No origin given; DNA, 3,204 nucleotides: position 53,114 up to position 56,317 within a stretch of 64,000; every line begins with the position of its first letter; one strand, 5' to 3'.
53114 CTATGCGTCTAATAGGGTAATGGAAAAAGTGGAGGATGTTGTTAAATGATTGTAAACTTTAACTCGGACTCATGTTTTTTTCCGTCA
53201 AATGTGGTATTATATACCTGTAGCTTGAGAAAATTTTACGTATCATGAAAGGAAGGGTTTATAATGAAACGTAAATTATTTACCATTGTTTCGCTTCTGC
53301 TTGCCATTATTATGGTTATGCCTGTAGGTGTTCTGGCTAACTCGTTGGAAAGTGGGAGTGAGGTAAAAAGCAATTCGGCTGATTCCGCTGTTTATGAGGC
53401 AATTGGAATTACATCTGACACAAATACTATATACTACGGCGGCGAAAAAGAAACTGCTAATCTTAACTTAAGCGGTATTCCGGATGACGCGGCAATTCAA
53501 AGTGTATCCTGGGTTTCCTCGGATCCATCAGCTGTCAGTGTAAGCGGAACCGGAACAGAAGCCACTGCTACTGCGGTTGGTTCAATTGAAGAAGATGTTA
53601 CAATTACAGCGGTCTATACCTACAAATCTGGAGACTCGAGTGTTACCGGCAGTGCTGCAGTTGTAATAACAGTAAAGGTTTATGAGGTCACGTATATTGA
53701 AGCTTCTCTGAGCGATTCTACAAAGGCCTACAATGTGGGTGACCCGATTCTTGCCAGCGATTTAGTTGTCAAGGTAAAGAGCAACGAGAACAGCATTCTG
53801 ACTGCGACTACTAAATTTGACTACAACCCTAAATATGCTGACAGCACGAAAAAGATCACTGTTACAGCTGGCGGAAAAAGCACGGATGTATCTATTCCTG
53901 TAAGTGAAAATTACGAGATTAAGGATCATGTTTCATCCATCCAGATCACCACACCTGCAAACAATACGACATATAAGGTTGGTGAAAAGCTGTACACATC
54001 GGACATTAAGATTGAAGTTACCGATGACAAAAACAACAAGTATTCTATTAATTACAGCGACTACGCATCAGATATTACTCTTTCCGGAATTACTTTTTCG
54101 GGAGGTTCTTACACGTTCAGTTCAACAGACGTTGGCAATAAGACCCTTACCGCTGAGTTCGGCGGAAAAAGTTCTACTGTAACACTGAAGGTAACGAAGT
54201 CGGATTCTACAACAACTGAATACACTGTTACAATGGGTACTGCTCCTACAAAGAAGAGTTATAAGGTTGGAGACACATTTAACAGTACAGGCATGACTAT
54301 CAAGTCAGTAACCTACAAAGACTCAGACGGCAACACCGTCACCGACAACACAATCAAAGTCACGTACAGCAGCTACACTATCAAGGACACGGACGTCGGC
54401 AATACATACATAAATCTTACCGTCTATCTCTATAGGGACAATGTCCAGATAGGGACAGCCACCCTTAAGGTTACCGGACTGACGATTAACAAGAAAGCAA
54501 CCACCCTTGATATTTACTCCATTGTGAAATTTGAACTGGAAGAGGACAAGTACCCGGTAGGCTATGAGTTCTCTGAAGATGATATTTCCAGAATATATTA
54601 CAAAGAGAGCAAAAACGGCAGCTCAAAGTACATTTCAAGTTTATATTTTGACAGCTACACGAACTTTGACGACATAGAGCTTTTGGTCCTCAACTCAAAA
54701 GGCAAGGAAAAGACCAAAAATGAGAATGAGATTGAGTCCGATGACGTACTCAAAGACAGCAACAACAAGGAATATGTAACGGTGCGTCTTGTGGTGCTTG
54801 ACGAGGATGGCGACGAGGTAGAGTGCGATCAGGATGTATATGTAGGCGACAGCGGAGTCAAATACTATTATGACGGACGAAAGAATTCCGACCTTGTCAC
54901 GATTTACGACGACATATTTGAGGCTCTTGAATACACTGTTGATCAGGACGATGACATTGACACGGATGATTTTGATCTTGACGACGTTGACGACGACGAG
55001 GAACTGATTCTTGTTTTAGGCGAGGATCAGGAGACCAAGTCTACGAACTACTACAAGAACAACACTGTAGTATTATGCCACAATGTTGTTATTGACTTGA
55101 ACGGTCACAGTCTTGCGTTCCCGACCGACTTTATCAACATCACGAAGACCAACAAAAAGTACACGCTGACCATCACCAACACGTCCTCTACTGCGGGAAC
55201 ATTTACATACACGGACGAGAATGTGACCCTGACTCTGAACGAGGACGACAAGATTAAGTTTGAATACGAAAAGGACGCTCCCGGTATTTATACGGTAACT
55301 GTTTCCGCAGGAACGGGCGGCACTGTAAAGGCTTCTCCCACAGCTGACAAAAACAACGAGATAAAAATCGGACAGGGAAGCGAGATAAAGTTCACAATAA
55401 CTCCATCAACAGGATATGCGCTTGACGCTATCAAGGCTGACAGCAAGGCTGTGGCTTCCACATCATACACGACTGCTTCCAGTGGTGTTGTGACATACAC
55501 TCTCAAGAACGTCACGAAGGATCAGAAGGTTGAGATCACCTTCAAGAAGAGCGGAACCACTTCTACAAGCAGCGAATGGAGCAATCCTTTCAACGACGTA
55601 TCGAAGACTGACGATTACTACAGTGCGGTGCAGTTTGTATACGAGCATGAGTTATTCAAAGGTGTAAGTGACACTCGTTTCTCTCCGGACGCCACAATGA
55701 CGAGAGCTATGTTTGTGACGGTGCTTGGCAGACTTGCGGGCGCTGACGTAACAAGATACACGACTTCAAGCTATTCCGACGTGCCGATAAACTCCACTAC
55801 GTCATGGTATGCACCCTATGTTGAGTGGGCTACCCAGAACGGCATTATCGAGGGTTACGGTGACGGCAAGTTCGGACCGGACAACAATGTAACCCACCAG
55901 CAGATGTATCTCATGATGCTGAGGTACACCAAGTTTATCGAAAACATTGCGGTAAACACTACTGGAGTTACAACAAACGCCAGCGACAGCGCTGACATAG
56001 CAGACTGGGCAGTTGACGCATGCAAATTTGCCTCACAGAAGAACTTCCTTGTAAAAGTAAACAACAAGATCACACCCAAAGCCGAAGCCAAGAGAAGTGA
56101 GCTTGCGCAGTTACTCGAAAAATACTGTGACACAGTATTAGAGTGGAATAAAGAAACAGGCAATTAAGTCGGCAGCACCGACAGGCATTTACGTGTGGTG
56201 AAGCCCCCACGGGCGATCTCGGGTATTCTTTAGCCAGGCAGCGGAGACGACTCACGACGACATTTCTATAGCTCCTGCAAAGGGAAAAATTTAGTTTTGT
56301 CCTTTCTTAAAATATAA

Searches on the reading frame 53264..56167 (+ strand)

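Call 47: search_protein_families(library=ncbifam, proteins=[window:53264-56167:+], max_evalue=0.00001)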
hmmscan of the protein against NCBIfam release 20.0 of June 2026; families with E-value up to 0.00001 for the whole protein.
window:53264-56167:+ (967 aa): 0 families

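Call 74: search_protein_families(library=pfam, proteins=[window:53264-56167:+], max_evalue=0.00001)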
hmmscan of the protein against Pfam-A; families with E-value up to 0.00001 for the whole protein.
window:53264-56167:+ (967 aa): 2 families
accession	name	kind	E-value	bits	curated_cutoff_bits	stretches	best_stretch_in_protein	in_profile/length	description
PF00395.25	SLH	-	5.3e-25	87.6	20.8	2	845-881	8-43/44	S-layer homology domain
PF07523.18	Big_3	-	8.5e-06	26.4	21.2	0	232-310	3-68/68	Bacterial Ig-like domain (group 3)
